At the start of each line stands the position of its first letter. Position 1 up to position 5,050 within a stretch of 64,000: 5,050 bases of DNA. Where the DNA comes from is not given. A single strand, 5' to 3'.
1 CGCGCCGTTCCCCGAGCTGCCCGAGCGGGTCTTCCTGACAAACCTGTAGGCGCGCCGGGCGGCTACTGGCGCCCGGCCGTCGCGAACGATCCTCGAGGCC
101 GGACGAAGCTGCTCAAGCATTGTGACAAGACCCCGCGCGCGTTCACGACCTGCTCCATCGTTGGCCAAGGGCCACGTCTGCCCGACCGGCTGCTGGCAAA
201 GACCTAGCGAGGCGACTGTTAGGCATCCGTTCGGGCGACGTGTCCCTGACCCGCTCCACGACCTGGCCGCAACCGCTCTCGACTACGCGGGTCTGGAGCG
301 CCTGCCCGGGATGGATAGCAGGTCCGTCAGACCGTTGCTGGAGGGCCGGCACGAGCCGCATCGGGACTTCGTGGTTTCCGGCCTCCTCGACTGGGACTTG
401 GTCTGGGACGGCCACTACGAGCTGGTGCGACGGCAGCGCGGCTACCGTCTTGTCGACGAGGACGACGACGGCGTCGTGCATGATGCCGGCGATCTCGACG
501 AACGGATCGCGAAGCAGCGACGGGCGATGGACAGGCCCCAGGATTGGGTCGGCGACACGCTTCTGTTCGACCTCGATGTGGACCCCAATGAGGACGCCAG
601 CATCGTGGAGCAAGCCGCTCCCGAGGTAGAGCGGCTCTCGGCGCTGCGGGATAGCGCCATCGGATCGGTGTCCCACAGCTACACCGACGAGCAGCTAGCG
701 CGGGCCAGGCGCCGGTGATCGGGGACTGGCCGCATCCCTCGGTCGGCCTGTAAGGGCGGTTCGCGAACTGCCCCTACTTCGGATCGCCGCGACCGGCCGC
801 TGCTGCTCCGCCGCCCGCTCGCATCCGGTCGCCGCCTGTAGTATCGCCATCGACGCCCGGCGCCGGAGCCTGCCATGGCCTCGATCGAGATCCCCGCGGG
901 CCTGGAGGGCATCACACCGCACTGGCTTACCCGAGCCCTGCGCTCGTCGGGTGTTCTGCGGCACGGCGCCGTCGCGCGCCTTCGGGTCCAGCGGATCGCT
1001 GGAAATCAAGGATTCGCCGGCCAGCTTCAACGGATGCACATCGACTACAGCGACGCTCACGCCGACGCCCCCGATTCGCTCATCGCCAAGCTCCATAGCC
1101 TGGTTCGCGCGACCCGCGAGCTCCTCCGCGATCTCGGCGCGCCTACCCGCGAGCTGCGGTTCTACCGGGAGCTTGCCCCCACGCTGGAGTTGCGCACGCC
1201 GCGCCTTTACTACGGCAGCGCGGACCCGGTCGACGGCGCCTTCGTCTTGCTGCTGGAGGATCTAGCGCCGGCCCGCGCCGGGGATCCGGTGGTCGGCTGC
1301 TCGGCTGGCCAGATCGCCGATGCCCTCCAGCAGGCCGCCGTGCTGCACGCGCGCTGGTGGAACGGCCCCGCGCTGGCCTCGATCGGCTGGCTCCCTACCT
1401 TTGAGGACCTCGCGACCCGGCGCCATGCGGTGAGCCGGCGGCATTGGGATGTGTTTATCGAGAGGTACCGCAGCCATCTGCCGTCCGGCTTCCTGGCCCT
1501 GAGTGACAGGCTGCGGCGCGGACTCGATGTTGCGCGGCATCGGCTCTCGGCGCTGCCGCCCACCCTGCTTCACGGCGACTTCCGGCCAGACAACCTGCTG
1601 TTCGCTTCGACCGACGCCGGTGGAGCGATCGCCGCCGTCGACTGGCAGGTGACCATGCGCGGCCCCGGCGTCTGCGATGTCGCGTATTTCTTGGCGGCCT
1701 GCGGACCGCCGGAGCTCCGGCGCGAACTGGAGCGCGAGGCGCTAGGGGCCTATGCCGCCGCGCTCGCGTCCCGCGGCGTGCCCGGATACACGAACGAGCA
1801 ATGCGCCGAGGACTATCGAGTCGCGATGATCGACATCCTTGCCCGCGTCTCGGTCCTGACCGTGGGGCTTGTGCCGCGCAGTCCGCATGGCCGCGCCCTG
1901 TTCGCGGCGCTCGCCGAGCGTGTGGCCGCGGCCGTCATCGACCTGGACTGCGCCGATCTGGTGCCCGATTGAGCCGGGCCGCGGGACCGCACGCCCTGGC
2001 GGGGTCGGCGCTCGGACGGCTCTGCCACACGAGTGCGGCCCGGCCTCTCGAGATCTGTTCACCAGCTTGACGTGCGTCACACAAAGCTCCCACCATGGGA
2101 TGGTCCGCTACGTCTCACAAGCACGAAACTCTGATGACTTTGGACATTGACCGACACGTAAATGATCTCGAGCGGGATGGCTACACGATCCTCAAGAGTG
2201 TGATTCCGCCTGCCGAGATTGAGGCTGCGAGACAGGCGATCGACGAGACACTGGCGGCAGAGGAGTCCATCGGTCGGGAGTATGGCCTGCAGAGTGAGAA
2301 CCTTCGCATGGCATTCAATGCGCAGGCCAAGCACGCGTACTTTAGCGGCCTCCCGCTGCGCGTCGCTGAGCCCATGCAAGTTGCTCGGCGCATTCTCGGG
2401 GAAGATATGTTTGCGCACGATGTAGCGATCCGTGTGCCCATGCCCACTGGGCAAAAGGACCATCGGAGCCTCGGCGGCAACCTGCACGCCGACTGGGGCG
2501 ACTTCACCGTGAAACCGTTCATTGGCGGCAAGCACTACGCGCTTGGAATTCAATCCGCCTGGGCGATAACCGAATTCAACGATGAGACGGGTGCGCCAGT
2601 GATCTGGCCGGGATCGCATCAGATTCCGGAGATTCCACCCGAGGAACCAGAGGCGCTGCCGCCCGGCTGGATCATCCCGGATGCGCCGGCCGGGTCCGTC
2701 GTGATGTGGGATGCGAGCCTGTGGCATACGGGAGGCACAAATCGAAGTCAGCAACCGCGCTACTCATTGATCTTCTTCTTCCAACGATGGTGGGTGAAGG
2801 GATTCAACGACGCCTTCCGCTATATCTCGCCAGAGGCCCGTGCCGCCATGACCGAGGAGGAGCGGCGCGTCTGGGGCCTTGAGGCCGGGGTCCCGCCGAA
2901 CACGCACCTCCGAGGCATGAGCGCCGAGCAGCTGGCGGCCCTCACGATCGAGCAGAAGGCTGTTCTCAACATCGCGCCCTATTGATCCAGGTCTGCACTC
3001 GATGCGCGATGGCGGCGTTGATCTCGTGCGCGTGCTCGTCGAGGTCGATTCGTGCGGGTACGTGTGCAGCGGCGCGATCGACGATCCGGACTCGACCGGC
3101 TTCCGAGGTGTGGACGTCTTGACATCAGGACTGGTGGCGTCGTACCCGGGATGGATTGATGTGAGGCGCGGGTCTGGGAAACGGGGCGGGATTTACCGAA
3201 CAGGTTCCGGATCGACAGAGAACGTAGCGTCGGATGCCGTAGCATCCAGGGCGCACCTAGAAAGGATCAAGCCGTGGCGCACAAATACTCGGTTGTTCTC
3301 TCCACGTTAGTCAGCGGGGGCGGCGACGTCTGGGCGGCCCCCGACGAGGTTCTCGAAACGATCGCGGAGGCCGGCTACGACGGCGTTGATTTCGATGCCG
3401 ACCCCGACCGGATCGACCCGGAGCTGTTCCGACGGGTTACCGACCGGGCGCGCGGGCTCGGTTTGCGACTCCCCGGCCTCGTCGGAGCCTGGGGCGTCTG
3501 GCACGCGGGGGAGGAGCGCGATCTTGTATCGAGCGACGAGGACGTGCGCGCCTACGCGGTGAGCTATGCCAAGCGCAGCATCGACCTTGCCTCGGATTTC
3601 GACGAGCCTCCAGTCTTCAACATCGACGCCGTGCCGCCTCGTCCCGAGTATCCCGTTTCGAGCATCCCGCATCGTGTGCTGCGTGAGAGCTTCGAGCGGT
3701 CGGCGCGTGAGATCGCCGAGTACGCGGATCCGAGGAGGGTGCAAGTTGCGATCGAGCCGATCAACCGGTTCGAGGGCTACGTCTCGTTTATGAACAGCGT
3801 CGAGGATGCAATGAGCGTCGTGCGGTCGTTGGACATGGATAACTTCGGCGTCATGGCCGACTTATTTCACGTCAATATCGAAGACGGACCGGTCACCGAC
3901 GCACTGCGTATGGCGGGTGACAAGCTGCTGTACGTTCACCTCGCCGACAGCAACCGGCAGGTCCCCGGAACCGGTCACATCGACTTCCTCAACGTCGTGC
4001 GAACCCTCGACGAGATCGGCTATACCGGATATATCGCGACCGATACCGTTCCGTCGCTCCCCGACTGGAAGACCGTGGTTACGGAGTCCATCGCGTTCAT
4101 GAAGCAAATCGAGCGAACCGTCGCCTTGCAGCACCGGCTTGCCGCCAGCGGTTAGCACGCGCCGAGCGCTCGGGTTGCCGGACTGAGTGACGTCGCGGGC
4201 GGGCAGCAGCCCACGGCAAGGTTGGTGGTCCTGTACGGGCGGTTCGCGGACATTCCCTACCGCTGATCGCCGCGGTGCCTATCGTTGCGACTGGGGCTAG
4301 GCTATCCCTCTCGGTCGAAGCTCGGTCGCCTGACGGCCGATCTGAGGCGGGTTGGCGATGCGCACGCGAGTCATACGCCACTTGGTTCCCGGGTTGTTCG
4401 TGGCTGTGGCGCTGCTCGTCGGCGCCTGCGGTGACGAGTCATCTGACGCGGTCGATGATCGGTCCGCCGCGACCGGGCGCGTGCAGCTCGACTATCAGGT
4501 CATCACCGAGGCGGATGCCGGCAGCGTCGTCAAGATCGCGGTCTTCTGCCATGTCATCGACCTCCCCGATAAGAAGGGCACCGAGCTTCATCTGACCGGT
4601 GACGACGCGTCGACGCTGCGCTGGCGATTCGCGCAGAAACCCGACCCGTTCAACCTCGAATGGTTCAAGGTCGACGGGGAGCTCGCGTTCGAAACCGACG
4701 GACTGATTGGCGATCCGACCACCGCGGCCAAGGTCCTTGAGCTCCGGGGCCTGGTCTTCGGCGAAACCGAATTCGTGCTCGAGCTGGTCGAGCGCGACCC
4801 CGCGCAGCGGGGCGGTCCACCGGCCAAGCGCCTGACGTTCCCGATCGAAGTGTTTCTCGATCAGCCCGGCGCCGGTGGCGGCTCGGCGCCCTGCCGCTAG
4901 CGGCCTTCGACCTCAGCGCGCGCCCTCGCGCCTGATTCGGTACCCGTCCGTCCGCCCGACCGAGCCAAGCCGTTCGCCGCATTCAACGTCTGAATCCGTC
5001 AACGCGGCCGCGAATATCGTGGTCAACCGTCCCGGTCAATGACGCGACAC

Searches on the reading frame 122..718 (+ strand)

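Call 19: search_protein_families(library=pfam, max_evalue=0.001, proteins=[window:122-718:+])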
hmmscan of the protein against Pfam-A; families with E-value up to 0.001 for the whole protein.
window:122-718:+ (198 aa): 0 families

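Call 28: search_protein_families(library=pfam, max_evalue=1, proteins=[window:122-718:+])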
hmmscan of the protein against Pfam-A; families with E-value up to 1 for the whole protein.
window:122-718:+ (198 aa): 2 families
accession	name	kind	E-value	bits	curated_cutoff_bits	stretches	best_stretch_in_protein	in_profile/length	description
PF16347.10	SGSH_C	-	0.012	16.3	29.3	1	47-84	42-80/154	N-sulphoglucosamine sulphohydrolase, C-terminal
PF14707.11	Sulfatase_C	-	0.26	12.3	30.9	1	142-172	52-81/127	C-terminal region of aryl-sulfatase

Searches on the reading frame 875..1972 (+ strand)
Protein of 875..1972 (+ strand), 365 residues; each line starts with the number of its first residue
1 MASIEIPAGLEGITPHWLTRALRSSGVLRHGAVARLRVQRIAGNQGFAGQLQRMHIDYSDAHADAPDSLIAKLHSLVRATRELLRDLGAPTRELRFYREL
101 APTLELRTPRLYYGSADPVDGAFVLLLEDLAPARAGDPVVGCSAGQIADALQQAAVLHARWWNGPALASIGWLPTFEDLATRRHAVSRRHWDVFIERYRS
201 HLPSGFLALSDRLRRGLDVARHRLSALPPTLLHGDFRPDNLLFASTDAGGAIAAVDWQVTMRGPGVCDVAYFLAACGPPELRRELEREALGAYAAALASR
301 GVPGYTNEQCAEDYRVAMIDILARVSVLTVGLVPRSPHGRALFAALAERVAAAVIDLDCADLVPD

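Call 19: search_protein_families(library=pfam, max_evalue=0.001, proteins=[window:875-1972:+])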
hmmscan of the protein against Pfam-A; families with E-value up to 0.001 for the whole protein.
window:875-1972:+ (365 aa): 3 families
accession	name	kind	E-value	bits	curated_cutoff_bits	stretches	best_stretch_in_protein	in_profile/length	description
PF02958.26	EcKL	-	1.6e-15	57.7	22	1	230-298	216-286/294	Ecdysteroid kinase-like family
PF01636.29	APH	-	1.1e-13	52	23.2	1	84-294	38-234/239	Phosphotransferase enzyme family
PF07914.17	DUF1679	-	4.5e-05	22.9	24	1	229-317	268-362/414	Uncharacterized oxidoreductase dhs-27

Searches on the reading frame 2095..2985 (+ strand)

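Call 19: search_protein_families(library=pfam, max_evalue=0.001, proteins=[window:2095-2985:+])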
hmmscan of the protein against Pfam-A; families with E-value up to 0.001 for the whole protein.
window:2095-2985:+ (296 aa): 1 family
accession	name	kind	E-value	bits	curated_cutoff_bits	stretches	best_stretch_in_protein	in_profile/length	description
PF05721.19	PhyH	-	1.4e-18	68.4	22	1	26-222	2-211/213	Phytanoyl-CoA dioxygenase (PhyH)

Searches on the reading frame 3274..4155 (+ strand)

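Call 19: search_protein_families(library=pfam, max_evalue=0.001, proteins=[window:3274-4155:+])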
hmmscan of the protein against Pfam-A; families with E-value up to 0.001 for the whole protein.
window:3274-4155:+ (293 aa): 1 family
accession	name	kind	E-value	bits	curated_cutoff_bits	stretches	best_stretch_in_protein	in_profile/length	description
PF01261.30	AP_endonuc_2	-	2.9e-35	122.6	31.1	1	28-278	2-248/249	Xylose isomerase-like TIM barrel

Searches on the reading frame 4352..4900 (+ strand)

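Call 4: search_protein_families(library=pfam, max_evalue=1, proteins=[window:4352-4900:+])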
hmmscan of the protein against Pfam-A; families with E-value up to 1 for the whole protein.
window:4352-4900:+ (182 aa): 0 families

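Call 9: search_protein_families(library=ncbifam, max_evalue=1, proteins=[window:4352-4900:+])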
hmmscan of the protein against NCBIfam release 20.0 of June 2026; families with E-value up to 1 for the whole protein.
window:4352-4900:+ (182 aa): 1 family
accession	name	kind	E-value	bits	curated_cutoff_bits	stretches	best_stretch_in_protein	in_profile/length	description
NF045774.1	cytochro_C551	exception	0.0061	16.5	118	1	14-86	7-73/110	cytochrome c551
